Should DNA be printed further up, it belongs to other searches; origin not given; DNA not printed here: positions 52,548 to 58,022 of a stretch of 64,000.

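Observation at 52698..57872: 1724-aa fusion of a eukaryotic-like Ser/Thr kinase to a sigma-54 enhancer-binding protein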

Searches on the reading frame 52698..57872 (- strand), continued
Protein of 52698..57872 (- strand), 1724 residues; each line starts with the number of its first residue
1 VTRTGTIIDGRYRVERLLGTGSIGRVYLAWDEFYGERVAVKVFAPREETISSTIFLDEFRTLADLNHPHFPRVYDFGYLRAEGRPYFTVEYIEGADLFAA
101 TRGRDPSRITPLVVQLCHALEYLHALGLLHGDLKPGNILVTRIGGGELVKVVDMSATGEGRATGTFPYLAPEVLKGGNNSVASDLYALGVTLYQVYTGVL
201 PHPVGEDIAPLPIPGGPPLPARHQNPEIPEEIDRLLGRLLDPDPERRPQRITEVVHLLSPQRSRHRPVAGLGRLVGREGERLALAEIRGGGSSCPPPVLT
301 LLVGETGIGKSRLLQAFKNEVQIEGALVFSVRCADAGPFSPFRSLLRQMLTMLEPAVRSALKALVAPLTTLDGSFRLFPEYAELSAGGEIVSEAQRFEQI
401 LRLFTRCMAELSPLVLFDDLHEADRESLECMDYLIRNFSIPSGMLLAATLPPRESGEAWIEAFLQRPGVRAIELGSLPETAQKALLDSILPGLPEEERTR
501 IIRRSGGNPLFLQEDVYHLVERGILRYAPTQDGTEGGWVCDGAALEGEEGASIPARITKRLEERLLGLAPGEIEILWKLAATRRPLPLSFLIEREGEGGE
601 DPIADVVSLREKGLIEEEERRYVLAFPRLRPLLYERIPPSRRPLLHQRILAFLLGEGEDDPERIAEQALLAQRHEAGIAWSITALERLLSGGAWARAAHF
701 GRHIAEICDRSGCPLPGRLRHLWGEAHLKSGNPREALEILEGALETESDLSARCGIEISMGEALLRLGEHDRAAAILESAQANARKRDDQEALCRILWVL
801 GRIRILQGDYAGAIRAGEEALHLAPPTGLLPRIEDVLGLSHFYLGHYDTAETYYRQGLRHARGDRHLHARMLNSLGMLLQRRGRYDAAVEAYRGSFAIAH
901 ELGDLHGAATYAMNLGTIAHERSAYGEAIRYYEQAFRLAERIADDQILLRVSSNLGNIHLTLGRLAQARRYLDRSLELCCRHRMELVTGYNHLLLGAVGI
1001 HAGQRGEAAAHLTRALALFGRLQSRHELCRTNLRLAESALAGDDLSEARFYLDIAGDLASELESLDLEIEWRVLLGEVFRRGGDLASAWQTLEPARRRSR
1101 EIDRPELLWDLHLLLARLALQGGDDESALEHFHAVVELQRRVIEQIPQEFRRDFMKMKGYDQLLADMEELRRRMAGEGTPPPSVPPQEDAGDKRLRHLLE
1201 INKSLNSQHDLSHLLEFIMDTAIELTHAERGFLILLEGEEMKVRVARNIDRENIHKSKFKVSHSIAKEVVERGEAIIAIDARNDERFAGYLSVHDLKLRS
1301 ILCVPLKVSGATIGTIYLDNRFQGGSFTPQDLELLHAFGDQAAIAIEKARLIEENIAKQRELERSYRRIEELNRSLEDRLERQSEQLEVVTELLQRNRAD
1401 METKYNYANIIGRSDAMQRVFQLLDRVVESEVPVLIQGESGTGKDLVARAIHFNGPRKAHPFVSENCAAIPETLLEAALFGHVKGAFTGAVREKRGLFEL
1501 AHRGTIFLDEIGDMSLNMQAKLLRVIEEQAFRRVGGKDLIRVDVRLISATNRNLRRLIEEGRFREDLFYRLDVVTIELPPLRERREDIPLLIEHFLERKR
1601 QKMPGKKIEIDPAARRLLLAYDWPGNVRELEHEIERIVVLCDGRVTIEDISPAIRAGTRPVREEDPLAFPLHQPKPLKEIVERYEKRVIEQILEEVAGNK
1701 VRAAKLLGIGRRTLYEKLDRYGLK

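Call 28: find_related_loci(query=window:52698-57872:-, collection=genome_contigs, flank=10000)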
Query window:52698-57872:- (1724 aa) in genome_contigs; peptide patterns used: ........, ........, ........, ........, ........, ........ (x = any residue, [..] = any of these).
112 stretches matched a pattern; 13 encode a relative of the query (tblastn E <= 1e-3); 13 distinct loci.
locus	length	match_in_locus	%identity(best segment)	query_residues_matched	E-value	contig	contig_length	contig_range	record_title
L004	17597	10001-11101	39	1355-1723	2e-66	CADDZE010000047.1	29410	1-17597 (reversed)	Acidobacteria bacterium isolate 21 genome assembly, contig: NODE_893_length_29410_cov_9.399891, whole genome shotgun seq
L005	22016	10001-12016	31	10-978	2e-27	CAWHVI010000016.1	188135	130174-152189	MAG: uncultured Acidobacteriaceae bacterium isolate MFD02416.bin.1.324 genome assembly, contig: contig_58057, whole geno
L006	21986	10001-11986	32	10-975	6e-27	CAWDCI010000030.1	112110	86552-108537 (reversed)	MAG: uncultured Acidobacteriaceae bacterium isolate MFD04780.bin.2.9 genome assembly, contig: contig_49728, whole genome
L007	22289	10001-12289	33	10-1024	1e-26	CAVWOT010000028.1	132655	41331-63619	MAG: Bryobacterales bacterium isolate MFD09567.bin.2.8 genome assembly, contig: contig_38225, whole genome shotgun seque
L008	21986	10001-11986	35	10-996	2e-26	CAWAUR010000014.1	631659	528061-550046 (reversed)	MAG: Bryobacterales bacterium isolate MFD09567.bin.1.40 genome assembly, contig: contig_33545, whole genome shotgun sequ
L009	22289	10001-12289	39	10-1024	5e-26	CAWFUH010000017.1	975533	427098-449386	MAG: Bryobacterales bacterium isolate MFD00731.bin.1.153 genome assembly, contig: contig_8502, whole genome shotgun sequ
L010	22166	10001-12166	38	10-978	7e-26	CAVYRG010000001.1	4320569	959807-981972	MAG: uncultured Acidobacteriaceae bacterium isolate MFD05502.bin.1.13 genome assembly, contig: contig_2896, whole genome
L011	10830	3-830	46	1435-1723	1e-64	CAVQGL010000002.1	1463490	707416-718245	MAG: uncultured Acidobacteriaceae bacterium isolate MFD05512.bin.1.17 genome assembly, contig: contig_16981, whole genom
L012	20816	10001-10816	30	10-272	2e-21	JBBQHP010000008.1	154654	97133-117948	MAG: Burkholderiales bacterium isolate Co_metawrap_896 Cmw_896_k141_24377677_length_154654_cov_13.9993, whole genome sho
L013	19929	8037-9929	33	10-978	4e-26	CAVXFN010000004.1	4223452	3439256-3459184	MAG: uncultured Gemmatimonadaceae bacterium isolate MFD02416.bin.1.95 genome assembly, contig: contig_3146, whole genome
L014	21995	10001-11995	36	10-975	1e-23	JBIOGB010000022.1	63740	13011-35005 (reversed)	MAG: Candidatus Acidiferrales bacterium isolate GcC11-7 k141_52203_length_63740_cov_82.8682, whole genome shotgun sequen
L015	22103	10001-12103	34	12-1046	2e-26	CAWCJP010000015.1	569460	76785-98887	MAG: Bryobacterales bacterium isolate MFD00731.bin.4.171 genome assembly, contig: contig_8761, whole genome shotgun sequ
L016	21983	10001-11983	34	10-975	5e-25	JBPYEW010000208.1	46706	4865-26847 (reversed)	MAG: Terriglobales bacterium isolate Bin.022.fastaField_pasture_P2 k127_6941898, whole genome shotgun sequence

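Call 37: search_solved_structures(query=window:52698-57872:-, max_evalue=0.001)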
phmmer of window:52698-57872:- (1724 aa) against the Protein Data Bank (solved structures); distinct sequences matched with E-value up to 0.001: 2024 (the best 60 are shown).
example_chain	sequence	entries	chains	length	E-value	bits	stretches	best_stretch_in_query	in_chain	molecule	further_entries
9qq6_C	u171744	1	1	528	2.3e-86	293.6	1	1397-1715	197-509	Nif-specific regulatory protein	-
1ojl_A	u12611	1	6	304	3.9e-81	276.3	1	1409-1720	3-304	TRANSCRIPTIONAL REGULATORY PROTEIN ZRAR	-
8p53_C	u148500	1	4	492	3.6e-78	266.4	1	1376-1723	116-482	Transcriptional regulator FleQ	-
4l4u_A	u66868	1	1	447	3.6e-78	266.4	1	1370-1723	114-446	Transcriptional regulator (NtrC family)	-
5exx_A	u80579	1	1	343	3.2e-76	259.9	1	1407-1718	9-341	Transcriptional regulator FleQ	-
6jdi_A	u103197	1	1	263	3.3e-75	256.6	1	1408-1641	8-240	Nitrogen assimilation regulatory protein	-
8pb9_D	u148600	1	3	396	4.8e-75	256.1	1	1376-1640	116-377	Transcriptional regulator FleQ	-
5exp_A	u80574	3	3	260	1.4e-74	254.6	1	1407-1640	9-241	Transcriptional regulator FleQ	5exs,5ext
6j7e_A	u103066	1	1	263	1.7e-74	254.3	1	1408-1641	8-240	Nitrogen assimilation regulatory protein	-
7ejw_C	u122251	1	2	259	1.7e-74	254.3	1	1408-1641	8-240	Transcriptional regulator FleQ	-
6jdl_A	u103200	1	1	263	4.3e-74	252.9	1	1408-1641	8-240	Nitrogen assimilation regulatory protein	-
26jl_A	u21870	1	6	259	1.8e-73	250.9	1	1409-1643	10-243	Flagellar regulatory protein A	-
1ny5_A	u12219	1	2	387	2.6e-73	250.3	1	1370-1645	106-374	transcriptional regulator (NtrC family)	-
4ly6_A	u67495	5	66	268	2.7e-73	250.2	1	1392-1645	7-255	Transcriptional regulator (NtrC family)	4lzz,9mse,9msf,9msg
1ny6_A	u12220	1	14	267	3e-73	250.1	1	1392-1645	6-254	transcriptional regulator (NtrC family)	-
3dzd_A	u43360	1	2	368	2.7e-70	240.3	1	1410-1645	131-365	Transcriptional regulator (NtrC family)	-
5ep1_A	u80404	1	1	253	1e-66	228.5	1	1410-1654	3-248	Putative repressor protein luxO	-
5ep2_A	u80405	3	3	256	1e-66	228.5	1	1410-1654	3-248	Putative repressor protein luxO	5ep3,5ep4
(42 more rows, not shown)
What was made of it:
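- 57111..57839 (-): Hanks-type protein kinase domain (res 12-254). It is non-RD (HGD130-132), with DFG changed to DMS (153-155). K41, E58, D132, N137 and D153 are present. PDB PknA/StkP/PknB about 1e-31 (call 37).
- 52893..53645 (-): Sigma-54 interaction AAA+ domain plus lid (res 1410-1660): GESGTGK, GAFTGA, FLDEIG, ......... PDB NifA 9QQ6 2.3e-86, ZraR, FleQ, NtrC1 (call 37).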
